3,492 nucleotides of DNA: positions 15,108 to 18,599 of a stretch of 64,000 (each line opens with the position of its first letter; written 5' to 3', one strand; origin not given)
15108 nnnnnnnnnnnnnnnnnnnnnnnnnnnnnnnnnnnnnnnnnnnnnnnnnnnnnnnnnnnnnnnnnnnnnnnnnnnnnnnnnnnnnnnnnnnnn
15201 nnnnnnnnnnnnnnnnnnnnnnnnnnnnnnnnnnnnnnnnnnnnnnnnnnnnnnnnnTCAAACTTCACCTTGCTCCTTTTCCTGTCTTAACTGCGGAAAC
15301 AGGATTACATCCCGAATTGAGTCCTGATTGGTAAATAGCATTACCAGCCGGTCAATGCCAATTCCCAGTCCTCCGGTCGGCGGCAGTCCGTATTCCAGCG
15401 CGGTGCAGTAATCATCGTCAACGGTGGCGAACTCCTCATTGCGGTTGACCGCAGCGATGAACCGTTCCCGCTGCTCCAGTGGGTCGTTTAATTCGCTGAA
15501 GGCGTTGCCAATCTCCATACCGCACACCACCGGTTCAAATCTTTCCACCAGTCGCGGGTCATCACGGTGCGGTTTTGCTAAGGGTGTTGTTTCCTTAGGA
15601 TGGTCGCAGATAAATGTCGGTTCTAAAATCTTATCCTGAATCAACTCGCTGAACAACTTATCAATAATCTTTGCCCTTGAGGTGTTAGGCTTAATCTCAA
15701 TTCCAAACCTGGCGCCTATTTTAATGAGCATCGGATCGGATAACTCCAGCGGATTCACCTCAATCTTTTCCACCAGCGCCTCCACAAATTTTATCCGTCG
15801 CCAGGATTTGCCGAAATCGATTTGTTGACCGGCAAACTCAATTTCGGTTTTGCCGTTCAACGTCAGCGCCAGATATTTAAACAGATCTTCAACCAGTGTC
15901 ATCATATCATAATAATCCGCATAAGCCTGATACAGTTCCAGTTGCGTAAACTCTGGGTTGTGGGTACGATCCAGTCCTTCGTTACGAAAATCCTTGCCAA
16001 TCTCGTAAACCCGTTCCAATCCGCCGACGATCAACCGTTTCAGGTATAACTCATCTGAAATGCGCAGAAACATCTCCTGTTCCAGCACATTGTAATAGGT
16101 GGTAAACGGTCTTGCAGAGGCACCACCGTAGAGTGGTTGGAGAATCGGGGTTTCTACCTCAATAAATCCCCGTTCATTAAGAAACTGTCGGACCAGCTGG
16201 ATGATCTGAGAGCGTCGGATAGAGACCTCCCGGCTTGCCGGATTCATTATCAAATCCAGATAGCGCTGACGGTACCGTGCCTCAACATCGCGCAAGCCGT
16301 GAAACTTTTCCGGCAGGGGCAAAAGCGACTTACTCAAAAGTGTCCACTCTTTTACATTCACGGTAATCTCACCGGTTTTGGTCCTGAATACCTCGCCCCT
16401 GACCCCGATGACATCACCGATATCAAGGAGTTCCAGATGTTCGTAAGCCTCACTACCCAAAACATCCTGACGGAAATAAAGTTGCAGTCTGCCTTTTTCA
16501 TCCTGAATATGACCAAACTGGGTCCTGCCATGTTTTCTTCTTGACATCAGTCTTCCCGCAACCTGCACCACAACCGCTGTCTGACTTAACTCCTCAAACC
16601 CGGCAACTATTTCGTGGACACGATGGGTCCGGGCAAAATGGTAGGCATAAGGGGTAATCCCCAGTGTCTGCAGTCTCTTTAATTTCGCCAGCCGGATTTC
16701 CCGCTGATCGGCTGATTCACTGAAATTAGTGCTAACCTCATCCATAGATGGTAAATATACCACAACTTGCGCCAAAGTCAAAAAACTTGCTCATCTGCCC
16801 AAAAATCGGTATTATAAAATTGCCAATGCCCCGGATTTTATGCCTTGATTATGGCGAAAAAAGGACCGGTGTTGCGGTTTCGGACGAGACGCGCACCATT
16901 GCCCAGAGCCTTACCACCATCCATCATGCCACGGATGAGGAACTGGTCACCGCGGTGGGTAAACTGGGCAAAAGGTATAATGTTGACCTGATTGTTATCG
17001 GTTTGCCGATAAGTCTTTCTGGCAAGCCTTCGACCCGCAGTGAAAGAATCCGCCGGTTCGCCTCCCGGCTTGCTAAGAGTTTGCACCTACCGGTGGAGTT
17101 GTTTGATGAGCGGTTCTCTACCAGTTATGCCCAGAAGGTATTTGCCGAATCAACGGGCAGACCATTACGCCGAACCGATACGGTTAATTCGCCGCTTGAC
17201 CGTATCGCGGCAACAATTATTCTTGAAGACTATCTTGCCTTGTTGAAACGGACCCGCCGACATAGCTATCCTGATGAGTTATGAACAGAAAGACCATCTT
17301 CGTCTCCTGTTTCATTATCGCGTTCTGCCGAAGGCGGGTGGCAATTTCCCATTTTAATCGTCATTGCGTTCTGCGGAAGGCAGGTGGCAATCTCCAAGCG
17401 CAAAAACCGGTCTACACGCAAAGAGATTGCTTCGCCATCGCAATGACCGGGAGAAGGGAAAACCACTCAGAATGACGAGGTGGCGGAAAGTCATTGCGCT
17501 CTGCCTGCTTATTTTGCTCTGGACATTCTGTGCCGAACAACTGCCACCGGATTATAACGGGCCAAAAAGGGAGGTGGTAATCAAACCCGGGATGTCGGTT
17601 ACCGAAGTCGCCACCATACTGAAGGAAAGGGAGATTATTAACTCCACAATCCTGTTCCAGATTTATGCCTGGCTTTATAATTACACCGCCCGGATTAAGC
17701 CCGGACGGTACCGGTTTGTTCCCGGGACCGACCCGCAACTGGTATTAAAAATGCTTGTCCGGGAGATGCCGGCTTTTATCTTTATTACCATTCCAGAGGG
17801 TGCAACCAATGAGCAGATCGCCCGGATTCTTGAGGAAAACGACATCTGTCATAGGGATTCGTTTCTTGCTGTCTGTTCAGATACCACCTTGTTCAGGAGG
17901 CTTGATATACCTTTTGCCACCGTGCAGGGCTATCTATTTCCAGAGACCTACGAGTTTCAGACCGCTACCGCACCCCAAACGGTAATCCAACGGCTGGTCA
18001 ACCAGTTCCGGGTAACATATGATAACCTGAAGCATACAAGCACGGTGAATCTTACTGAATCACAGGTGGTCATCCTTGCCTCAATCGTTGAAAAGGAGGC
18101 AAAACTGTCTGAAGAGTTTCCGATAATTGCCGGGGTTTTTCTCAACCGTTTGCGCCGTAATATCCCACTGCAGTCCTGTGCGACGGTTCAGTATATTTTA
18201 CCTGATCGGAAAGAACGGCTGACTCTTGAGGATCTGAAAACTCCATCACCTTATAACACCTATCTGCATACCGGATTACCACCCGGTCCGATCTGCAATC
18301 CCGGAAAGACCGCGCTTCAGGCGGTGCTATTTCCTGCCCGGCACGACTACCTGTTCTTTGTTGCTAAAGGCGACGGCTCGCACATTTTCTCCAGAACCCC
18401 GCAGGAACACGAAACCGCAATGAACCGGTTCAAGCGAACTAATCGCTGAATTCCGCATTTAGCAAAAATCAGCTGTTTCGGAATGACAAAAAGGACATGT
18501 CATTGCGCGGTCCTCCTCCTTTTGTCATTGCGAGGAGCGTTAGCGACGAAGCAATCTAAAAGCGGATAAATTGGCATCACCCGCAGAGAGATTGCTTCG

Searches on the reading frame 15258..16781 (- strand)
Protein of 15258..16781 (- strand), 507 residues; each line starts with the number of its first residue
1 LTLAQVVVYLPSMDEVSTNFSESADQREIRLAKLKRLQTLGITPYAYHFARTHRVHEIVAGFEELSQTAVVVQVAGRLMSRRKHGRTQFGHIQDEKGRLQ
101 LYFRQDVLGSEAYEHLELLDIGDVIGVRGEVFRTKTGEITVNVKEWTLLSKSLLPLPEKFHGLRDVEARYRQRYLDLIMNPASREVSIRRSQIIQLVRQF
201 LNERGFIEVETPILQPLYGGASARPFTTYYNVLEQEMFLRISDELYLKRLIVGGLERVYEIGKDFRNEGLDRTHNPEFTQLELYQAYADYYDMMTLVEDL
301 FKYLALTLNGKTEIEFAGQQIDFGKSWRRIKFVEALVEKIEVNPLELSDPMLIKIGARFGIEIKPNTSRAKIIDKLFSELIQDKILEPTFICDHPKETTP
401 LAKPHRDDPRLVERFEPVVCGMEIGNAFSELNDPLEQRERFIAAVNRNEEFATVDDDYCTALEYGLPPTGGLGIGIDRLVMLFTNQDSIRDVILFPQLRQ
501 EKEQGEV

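Call 24: search_protein_families(library=pfam, proteins=[window:15258-16781:-], max_evalue=0.00001)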
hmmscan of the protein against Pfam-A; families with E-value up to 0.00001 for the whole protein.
window:15258-16781:- (507 aa): 3 families
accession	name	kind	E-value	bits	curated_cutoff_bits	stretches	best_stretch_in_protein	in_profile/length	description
PF00152.25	tRNA-synt_2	-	3e-93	312.7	25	1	166-498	2-307/308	tRNA synthetases class II (D, K and N)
PF01336.31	tRNA_anti-codon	-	5.7e-17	61.9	27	1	72-149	1-75/75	OB-fold nucleic acid binding domain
PF01409.25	tRNA-synt_2d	-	1.6e-06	28.3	19.8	0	258-304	105-153/246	tRNA synthetases class II core domain (F)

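Call 31: find_homologous_proteins(query=window:15258-16781:-, max_evalue=1e-100)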
Query window:15258-16781:- (507 aa): 7937 proteins with E <= 1e-100 among 8000 candidates; the best 120 are listed.
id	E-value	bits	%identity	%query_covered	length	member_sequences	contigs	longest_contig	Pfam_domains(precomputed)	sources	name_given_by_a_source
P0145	0.0e+0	1135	100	100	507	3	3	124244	PF01409.26,PF01336.32,PF00152.26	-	-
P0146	5.0e-290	981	86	99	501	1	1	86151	PF01409.26,PF01336.32,PF00152.26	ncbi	-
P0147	8.0e-271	917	81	97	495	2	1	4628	PF01409.26,PF01336.32,PF00152.26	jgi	jgi:lysyl-tRNA synthetase class 2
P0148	2.7e-265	899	80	97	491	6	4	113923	PF01409.26,PF01336.32,PF00152.26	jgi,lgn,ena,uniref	uniref:Lysine--tRNA ligase n=1 Tax=candidate division WOR-3 bacterium TaxID=2052148 RepID=A0A7V3UZK5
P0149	1.1e-259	881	79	97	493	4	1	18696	PF01409.26,PF01336.32,PF00152.26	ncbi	-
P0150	4.2e-256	869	77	96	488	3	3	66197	PF01409.26,PF01336.32,PF00152.26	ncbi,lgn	ncbi:MAG: lysine--tRNA ligase [candidate division WOR-3 bacterium]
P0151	8.4e-249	845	76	96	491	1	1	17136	PF01409.26,PF01336.32,PF00152.26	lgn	-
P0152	2.8e-245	833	74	97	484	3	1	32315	PF01409.26,PF01336.32,PF00152.26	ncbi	-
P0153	4.1e-244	829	76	94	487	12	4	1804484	PF01409.26,PF01336.32,PF00152.26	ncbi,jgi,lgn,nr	ncbi:MAG: lysine--tRNA ligase [candidate division WOR-3 bacterium]|jgi:lysyl-tRNA synthetase class 2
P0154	6.6e-244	829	74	96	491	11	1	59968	PF01409.26,PF01336.32,PF00152.26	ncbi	-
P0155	1.3e-242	824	74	93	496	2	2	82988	PF01409.26,PF01336.32,PF00152.26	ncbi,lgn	ncbi:MAG: lysine--tRNA ligase [candidate division WOR-3 bacterium]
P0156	3.1e-240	816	75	93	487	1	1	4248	PF01409.26,PF01336.32,PF00152.26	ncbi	ncbi:MAG: lysine--tRNA ligase [bacterium]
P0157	6.3e-240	815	75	94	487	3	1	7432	PF01409.26,PF01336.32,PF00152.26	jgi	-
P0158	1.5e-238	811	76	91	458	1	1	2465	PF01409.26,PF01336.32,PF00152.26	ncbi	-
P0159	2.3e-237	807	75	93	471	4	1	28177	PF01409.26,PF01336.32,PF00152.26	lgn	-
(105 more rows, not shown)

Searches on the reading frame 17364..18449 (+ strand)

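Call 24: search_protein_families(library=pfam, proteins=[window:17364-18449:+], max_evalue=0.00001)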
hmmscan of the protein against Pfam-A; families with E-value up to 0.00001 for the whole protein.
window:17364-18449:+ (361 aa): 1 family
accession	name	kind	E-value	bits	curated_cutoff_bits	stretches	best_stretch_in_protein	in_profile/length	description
PF02618.21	YceG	-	2e-87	293.6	32.4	1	71-354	1-274/275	YceG-like family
